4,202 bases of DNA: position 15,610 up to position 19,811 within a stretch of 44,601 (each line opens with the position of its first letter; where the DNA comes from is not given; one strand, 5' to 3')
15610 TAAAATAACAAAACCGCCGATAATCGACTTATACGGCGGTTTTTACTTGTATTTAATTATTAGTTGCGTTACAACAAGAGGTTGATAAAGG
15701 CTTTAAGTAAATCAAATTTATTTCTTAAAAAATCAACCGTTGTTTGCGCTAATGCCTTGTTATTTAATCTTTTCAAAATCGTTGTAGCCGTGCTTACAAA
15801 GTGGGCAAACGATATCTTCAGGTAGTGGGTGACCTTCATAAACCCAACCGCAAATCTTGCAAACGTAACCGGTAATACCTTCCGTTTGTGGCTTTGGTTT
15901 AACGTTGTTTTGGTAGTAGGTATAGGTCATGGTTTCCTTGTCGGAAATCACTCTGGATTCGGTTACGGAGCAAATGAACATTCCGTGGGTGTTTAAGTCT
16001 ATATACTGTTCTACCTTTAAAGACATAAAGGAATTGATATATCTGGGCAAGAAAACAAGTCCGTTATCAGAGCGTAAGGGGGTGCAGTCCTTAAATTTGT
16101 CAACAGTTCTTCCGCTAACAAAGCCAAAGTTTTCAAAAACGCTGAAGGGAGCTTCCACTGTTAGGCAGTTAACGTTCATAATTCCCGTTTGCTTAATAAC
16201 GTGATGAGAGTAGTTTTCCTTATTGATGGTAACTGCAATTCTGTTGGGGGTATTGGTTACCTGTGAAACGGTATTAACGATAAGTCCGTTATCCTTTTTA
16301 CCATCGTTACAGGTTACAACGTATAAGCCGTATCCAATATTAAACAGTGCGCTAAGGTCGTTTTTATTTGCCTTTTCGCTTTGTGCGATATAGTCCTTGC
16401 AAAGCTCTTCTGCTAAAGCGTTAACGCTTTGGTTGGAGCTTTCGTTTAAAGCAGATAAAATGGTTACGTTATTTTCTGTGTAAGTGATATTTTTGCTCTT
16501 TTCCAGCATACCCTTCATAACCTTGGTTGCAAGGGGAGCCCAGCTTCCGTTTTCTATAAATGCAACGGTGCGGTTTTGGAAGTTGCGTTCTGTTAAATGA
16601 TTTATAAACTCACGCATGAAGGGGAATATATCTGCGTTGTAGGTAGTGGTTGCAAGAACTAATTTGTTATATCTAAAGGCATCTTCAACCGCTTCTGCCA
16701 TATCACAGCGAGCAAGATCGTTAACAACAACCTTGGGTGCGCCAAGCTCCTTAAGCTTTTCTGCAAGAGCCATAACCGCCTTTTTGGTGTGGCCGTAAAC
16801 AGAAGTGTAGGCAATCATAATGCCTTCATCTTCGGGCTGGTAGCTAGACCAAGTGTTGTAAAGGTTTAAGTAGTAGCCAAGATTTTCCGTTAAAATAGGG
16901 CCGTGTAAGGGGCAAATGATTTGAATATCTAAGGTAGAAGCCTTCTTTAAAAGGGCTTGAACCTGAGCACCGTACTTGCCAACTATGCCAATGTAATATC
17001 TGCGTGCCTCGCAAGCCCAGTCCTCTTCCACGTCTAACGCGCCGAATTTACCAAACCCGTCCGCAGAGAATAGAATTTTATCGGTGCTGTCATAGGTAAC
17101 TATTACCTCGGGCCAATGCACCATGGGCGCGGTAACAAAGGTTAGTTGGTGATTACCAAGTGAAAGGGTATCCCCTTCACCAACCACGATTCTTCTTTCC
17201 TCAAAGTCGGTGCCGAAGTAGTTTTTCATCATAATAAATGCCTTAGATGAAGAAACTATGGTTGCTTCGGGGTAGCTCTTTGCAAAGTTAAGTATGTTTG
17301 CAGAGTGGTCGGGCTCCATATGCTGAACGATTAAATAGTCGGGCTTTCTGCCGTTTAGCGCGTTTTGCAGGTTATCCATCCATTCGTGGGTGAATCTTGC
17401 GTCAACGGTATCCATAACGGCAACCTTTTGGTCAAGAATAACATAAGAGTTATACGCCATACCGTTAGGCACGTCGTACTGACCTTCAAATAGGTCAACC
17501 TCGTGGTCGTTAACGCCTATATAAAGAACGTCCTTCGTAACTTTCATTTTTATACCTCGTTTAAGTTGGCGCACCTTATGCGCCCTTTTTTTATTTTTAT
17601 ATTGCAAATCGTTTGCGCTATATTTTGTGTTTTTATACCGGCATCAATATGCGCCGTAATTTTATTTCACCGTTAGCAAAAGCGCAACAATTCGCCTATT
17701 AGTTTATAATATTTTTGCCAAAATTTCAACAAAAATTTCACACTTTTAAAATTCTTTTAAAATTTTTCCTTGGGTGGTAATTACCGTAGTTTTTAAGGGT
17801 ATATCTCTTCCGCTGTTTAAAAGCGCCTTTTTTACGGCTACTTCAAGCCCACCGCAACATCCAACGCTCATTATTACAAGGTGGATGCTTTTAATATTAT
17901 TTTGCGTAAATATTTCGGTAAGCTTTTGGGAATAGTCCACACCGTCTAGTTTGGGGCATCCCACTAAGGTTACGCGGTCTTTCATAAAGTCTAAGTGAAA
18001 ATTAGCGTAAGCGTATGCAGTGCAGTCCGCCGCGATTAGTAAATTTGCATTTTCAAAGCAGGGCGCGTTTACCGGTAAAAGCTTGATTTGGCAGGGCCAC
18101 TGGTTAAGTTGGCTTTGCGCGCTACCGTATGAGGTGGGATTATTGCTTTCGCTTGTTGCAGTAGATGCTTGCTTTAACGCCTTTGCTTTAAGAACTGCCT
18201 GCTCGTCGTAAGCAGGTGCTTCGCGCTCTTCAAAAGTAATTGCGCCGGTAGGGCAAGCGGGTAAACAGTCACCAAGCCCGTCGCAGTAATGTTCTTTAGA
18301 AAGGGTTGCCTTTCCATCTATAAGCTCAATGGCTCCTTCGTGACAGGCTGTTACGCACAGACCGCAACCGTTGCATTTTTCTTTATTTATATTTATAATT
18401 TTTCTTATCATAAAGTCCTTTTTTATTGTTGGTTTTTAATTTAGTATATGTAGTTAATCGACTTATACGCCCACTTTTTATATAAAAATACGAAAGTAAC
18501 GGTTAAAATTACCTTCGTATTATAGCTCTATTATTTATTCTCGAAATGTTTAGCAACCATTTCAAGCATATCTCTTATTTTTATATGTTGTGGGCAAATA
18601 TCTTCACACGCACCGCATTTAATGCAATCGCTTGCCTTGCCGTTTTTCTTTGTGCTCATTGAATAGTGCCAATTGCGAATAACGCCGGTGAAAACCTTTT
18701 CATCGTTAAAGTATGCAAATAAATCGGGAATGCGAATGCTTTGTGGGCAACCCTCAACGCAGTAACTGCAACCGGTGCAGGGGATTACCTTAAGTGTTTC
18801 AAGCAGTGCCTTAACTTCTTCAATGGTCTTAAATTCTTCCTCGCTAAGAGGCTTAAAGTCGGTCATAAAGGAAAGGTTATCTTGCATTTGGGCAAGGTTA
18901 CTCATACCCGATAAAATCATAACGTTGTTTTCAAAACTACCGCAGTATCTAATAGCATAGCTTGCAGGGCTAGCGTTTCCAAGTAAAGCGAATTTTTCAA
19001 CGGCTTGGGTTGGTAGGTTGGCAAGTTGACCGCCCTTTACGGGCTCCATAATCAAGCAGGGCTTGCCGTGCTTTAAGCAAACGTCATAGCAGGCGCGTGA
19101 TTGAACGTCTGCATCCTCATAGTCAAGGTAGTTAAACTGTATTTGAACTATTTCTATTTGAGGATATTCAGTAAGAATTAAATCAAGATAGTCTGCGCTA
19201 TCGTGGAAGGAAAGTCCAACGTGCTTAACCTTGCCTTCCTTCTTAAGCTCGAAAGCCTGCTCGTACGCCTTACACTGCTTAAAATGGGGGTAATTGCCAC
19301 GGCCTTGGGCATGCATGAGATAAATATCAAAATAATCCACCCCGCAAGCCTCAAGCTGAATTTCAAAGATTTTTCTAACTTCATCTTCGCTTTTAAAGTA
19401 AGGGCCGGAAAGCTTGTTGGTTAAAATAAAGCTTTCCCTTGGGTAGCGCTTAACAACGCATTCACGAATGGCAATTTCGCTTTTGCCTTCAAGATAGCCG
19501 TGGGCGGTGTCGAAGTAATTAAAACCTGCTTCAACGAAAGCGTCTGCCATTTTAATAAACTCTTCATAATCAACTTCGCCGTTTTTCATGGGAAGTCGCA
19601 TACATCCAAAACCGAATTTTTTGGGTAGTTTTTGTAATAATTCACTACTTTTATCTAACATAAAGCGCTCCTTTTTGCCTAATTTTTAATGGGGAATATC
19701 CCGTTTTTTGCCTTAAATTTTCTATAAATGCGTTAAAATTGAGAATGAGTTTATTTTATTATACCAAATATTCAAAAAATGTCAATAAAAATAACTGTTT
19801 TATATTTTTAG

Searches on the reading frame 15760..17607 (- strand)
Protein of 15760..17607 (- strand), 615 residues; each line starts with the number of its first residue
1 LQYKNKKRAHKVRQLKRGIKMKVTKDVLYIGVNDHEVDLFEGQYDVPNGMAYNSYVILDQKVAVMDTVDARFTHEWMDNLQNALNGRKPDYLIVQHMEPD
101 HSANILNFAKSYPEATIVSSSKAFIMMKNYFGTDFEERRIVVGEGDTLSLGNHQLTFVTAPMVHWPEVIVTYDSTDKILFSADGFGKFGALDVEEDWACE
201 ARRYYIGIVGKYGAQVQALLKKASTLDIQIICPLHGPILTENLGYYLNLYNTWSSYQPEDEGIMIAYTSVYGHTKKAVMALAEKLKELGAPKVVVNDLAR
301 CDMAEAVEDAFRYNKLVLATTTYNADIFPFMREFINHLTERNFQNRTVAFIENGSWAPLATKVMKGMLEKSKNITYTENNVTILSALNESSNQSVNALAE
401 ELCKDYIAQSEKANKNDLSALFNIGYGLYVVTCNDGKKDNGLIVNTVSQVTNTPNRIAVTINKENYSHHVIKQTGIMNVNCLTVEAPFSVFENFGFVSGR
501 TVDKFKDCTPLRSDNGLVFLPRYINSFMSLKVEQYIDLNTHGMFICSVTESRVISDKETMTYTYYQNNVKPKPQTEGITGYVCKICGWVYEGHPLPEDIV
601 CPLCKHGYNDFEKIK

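Call 75: search_protein_families(library=pfam, proteins=[window:15760-17607:-], max_evalue=0.00001)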
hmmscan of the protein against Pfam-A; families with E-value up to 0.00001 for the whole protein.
window:15760-17607:- (615 aa): 5 families
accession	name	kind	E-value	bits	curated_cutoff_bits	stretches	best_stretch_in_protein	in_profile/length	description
PF01613.24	Flavin_Reduct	-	2e-29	103.1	27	1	424-570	4-150/153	Flavin reductase like domain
PF19583.5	ODP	-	1.9e-18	67.5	27.2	1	52-236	3-194/194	ODP family beta lactamase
PF12724.12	Flavodoxin_5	-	6.3e-08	33.5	27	1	264-364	1-96/145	Flavodoxin domain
PF00753.33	Lactamase_B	-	1.2e-07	32.3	22.7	1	52-193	6-159/196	Metallo-beta-lactamase superfamily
PF21349.2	RUBY_RBDX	-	2.1e-06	27.5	26.5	1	581-612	1-30/30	Rubrerythrin, rubredoxin-like domain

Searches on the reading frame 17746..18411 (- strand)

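Call 75: search_protein_families(library=pfam, proteins=[window:17746-18411:-], max_evalue=0.00001)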
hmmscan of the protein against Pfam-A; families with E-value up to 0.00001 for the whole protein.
window:17746-18411:- (221 aa): 7 families
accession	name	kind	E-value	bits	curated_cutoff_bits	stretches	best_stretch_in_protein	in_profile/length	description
PF12838.12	Fer4_7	-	5.1e-12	46.5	27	1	12-57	1-52/52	4Fe-4S dicluster domain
PF12837.12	Fer4_6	-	1.1e-10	41.3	25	1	5-28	1-24/24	4Fe-4S binding domain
PF00037.32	Fer4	-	1.5e-10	40.8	21.1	1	7-29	2-24/24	4Fe-4S binding domain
PF14697.11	Fer4_21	-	1e-07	32.4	35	1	8-59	3-58/59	4Fe-4S dicluster domain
PF13187.11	Fer4_9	-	3.8e-07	30.5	27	1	12-58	1-52/52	4Fe-4S dicluster domain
PF13237.11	Fer4_10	-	9.8e-07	29.1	25.5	1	6-54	2-53/53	4Fe-4S dicluster domain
PF25160.1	LdpA_Fe-S-bd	-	2e-06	27.9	27.6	0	7-30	22-45/49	LdpA Fe-S cluster-binding domain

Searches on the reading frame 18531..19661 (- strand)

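Call 75: search_protein_families(library=pfam, proteins=[window:18531-19661:-], max_evalue=0.00001)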
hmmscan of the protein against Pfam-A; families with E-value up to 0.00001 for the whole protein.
window:18531-19661:- (376 aa): 7 families
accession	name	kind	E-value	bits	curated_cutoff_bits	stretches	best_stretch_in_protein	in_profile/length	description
PF00248.27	Aldo_ket_red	-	4.8e-44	151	24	1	17-283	3-289/291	Aldo/keto reductase family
PF13187.11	Fer4_9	-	8.2e-11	42.2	27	1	295-359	2-50/52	4Fe-4S dicluster domain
PF13746.11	Fer4_18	-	2.6e-09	37.7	27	0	336-368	51-83/114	4Fe-4S dicluster domain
PF13534.11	Fer4_17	-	7.1e-09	36.5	22.2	1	295-360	2-60/61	4Fe-4S dicluster domain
PF13183.11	Fer4_8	-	9.1e-08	33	27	1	294-360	4-68/68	4Fe-4S dicluster domain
PF12838.12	Fer4_7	-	1.1e-06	29.4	27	1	295-359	2-51/52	4Fe-4S dicluster domain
PF13237.11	Fer4_10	-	3.6e-06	27.2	25.5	1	294-357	8-53/53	4Fe-4S dicluster domain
